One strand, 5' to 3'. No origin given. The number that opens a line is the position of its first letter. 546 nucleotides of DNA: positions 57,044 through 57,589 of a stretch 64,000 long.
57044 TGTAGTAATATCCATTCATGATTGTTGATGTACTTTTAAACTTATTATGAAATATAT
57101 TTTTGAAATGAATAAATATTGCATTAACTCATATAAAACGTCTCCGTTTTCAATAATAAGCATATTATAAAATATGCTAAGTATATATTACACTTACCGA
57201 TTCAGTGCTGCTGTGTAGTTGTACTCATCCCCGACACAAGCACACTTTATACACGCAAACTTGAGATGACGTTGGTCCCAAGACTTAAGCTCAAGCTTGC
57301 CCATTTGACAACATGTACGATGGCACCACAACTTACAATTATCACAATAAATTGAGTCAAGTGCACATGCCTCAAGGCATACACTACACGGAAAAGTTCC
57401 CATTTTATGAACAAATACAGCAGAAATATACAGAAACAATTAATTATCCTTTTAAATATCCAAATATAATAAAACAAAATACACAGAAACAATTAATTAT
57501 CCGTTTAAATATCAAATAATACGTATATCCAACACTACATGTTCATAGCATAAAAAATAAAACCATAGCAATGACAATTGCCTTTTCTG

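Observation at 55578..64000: Large transposon-like unit: inverted ~190-bp tandem arrays flank an intron-containing transposase-like gene and a PHD-finger gene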

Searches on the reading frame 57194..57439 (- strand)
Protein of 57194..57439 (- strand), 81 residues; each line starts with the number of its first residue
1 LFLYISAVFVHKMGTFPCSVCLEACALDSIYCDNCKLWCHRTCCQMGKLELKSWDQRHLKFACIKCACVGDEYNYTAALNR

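Call 4: search_protein_families(library=pfam, proteins=[window:57194-57439:-], max_evalue=1)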
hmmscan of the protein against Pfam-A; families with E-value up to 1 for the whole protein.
window:57194-57439:- (81 aa): 2 families
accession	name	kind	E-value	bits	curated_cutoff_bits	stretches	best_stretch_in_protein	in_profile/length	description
PF00628.35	PHD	-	0.0088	16.5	24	1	18-66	1-47/47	PHD-finger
PF05720.17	Dicty_CAD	-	0.36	11.3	23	1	49-76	36-63/82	Cell-cell adhesion domain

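Call 27: find_homologous_proteins(query=window:57197-57403:-, max_evalue=0.01)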
Query seq(69 aa): no candidate shares three 5-residue words with the query. No homologue found.

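Call 108: search_solved_structures(query=window:57197-57439:-, max_evalue=1, show_alignments=2)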
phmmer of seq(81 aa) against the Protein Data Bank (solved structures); distinct sequences matched with E-value up to 1: 13.
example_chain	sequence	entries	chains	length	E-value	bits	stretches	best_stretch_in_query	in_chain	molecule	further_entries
2vpe_A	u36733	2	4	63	0.079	16.8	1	13-48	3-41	PYGOPUS HOMOLOG 1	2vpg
7eu3_I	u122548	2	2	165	0.094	16.6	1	30-64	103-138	NAD(P)H-quinone oxidoreductase subunit I, chloroplastic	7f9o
9grx_I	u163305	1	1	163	0.15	15.9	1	30-66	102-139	NAD(P)H-quinone oxidoreductase subunit I, chloroplastic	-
1we9_A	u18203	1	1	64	0.26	15.2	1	17-49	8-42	PHD finger family protein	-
2vpb_A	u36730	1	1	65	0.33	14.8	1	15-48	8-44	PYGOPUS HOMOLOG 1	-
1rfh_A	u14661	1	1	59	0.36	14.7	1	14-50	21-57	Ras association (RalGDS/AF-6) domain family 5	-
2vpd_A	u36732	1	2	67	0.37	14.7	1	15-48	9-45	PYGOPUS HOMOLOG 1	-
2dx8_A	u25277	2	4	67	0.38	14.6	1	15-48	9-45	Pygopus homolog 1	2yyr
2fnf_X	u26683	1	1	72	0.6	14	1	14-50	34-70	putative Ras Effector Nore1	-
2ku3_A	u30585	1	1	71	0.64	13.9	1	17-59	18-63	Bromodomain-containing protein 1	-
6lqe_A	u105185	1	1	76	0.66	13.9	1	18-68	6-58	AT-rich interactive domain-containing protein 4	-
2l43_A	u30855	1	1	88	0.85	13.5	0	17-59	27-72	Histone H3.3,LINKER,Bromodomain-containing protein 1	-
3n9l_A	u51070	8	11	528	0.85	13.5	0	30-67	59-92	Putative uncharacterized protein | Lysine-specific demethylase 7 homolog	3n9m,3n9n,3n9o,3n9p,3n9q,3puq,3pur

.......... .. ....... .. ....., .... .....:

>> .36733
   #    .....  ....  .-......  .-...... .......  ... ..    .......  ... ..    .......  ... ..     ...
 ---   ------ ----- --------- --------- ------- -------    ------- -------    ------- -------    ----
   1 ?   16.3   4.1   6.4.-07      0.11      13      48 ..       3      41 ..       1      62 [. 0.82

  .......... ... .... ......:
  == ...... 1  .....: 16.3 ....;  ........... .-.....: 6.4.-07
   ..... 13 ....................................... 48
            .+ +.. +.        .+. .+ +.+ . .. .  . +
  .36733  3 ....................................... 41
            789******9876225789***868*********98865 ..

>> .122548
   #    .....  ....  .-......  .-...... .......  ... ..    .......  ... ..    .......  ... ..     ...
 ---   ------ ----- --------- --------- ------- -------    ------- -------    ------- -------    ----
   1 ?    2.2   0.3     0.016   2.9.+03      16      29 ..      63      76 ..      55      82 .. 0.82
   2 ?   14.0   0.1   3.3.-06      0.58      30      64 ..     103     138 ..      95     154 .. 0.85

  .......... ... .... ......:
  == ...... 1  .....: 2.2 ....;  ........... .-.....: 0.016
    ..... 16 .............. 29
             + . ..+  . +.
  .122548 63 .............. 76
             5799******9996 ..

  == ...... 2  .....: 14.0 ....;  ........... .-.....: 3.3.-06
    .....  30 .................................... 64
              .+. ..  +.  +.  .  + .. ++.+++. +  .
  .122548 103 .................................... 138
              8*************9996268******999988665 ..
